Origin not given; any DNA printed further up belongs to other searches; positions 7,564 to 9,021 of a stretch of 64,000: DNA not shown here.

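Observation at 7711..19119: Giant 3802-aa membrane-anchored protein made of about 48 PASTA domains, with no kinase or transpeptidase module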

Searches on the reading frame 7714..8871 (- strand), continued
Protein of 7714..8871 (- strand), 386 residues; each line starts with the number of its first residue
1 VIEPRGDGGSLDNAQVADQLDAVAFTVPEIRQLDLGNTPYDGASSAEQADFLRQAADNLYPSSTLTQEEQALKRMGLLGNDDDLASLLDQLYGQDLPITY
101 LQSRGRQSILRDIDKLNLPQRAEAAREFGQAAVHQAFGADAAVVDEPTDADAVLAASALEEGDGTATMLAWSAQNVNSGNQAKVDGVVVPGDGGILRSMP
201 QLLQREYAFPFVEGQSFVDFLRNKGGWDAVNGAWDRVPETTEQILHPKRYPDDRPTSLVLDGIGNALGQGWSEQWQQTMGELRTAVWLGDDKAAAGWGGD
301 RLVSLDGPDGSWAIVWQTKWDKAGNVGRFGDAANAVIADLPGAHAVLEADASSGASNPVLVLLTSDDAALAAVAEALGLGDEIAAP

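Call 48: fold_search(model_id=the predicted structure, library=pdb)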
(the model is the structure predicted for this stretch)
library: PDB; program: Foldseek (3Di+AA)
matches with E <= 10: 264; with E <= 0.001: 0
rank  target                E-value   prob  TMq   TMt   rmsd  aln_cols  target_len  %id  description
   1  7cu8_E                6.8e-02  0.97  0.22  0.39  11.0       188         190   11  Crystal structure of the soluble domain of TiME protein from Mycobacterium tuberculosis (released 2021-08-25)
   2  7cu8_A                1.0e-01  0.94  0.22  0.40  11.0       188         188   11  Crystal structure of the soluble domain of TiME protein from Mycobacterium tuberculosis (released 2021-08-25)
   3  7cu8_D                1.5e-01  0.91  0.22  0.39  11.5       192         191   10  Crystal structure of the soluble domain of TiME protein from Mycobacterium tuberculosis (released 2021-08-25)
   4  7cu9_B                1.5e-01  0.85  0.20  0.36  11.5       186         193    9  Crystal structure of the soluble domain of TiME protein from Mycobacterium smegmatis (released 2021-08-25)
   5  4esq                  1.5e-01  0.92  0.22  0.38   9.4       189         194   10  Crystal structure of the extracellular domain of PknH from Mycobacterium tuberculosis (released 2012-07-18)
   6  8up1_A                2.5e-01  0.18  0.20  0.22  20.6       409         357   11  CryoEM Structure of Allosterically Switchable De Novo Protein sr322, In Closed State without Effector Peptide (released 2024-08-14)
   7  7mwr_B                2.9e-01  0.11  0.13  0.18  18.7       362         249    8  Structure of De Novo designed beta sheet heterodimer LHD101A53/B4 (released 2022-01-19)
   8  7cu9_A                3.9e-01  0.66  0.20  0.36  11.5       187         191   10  Crystal structure of the soluble domain of TiME protein from Mycobacterium smegmatis (released 2021-08-25)
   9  9dd3_A                6.0e-01  0.06  0.12  0.15  19.9       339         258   10  Crystal Structure of Designed allosteric facilitated dissociation switch AS5 in complex state HE (released 2025-08-20)
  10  5flc_B                6.9e-01  0.04  0.13  0.07  24.0       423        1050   13  Architecture of human mTOR Complex 1 - 5.9 Angstrom reconstruction (released 2015-12-30)
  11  9dcx                  7.2e-01  0.05  0.11  0.15  20.1       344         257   12  Crystal Structure of designed allosteric facilitated dissociation switch AS1 (released 2025-08-20)
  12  5m0j_C                7.6e-01  0.07  0.13  0.19  17.0       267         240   13  Crystal structure of the cytoplasmic complex with She2p, She3p, and the ASH1 mRNA E3-localization element (released 2017-01-18)
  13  7mwr_A                8.0e-01  0.11  0.15  0.25  18.2       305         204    9  Structure of De Novo designed beta sheet heterodimer LHD101A53/B4 (released 2022-01-19)
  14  2rjz_A                8.0e-01  0.06  0.09  0.19  15.5       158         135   11  Crystal structure of the type 4 fimbrial biogenesis protein PilO from Pseudomonas aeruginosa (released 2007-11-06)
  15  9dd2                  9.7e-01  0.06  0.12  0.17  18.9       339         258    8  Crystal Structure of Designed allosteric facilitated dissociation switch AS5 (released 2025-08-20)
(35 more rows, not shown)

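Call 49: search_solved_structures(query=A3, max_evalue=10, show_alignments=2)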
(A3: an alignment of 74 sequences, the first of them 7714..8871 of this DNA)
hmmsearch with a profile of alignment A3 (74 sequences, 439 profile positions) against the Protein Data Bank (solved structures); distinct sequences matched with E-value up to 10: 4.
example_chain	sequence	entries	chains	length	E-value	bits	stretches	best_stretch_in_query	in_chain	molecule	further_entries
3cmn_A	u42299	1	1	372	0.88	11.6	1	190-278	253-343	Putative hydrolase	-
4v4n_BD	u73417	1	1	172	1.1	11.2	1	74-130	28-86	30S ribosomal protein S4P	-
8e7f_A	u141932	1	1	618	1.2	11.2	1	130-224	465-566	Extracellular serine protease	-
4v6u_AD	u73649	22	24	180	1.2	11.2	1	74-130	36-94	30S ribosomal protein S4P | 30S ribosomal protein S4 | 30S ribosomal protein uS4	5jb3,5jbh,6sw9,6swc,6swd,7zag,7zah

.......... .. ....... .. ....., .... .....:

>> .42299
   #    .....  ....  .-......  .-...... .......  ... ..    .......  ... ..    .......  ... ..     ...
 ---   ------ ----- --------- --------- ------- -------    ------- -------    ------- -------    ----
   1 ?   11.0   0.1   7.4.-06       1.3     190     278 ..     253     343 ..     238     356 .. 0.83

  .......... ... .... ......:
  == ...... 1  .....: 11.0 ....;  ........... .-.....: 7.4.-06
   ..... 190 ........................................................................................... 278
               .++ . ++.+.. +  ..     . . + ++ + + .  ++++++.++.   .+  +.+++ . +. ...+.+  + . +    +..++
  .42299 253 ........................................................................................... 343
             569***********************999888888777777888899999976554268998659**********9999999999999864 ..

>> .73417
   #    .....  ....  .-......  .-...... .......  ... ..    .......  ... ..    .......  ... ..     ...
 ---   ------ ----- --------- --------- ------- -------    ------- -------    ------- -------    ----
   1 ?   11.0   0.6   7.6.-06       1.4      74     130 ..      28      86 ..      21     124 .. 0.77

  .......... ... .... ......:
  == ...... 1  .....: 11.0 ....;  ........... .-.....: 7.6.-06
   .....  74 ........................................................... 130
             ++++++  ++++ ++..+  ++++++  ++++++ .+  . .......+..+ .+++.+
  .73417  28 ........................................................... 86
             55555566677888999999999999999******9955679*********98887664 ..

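Call 50: search_protein_families(library=ncbifam, proteins=[window:7714-8871:-, P0060], max_evalue=1)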
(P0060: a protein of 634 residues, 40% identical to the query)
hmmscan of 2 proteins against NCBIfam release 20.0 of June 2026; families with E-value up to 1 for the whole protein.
window:7714-8871:- (386 aa): 2 families
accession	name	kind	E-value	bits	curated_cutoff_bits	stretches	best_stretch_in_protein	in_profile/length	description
NF038145.1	Hvo_1808_fam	equivalog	6.3e-26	91.6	200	2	58-259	71-264/432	Hvo_1808 family surface protein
NF006402.0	PRK08651.1-5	equivalog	0.027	13.4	369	1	123-180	129-186/369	succinyl-diaminopimelate desuccinylase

P0060 (634 aa): 3 families
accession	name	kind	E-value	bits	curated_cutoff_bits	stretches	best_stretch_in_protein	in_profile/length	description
NF038145.1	Hvo_1808_fam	equivalog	7.6e-50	170.4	200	2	268-515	38-274/432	Hvo_1808 family surface protein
NF033483.0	PknB_PASTA_kin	equivalog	3.9e-36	125.2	450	2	17-157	364-500/563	Stk1 family PASTA domain-containing Ser/Thr kinase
TIGR02214.1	spoVD_pbp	equivalog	2e-05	23.1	688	1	17-76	579-631/636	stage V sporulation protein D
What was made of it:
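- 7714..8865 (-): C-terminal DUF8575 (PF26686) / Hvo_1808-like domain (aa 3419-3802). It is a zincin-like fold with the metal motif lost. NCBIfam Hvo_1808 scores 91.6 bits, below its cut-off (call 50).
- On DUF8575 (PF26686) / Hvo_1808 family: Hvo_1808 gives E 6e-26 but 91.6 bits, below the equivalog cut-off of 200 (call 50).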
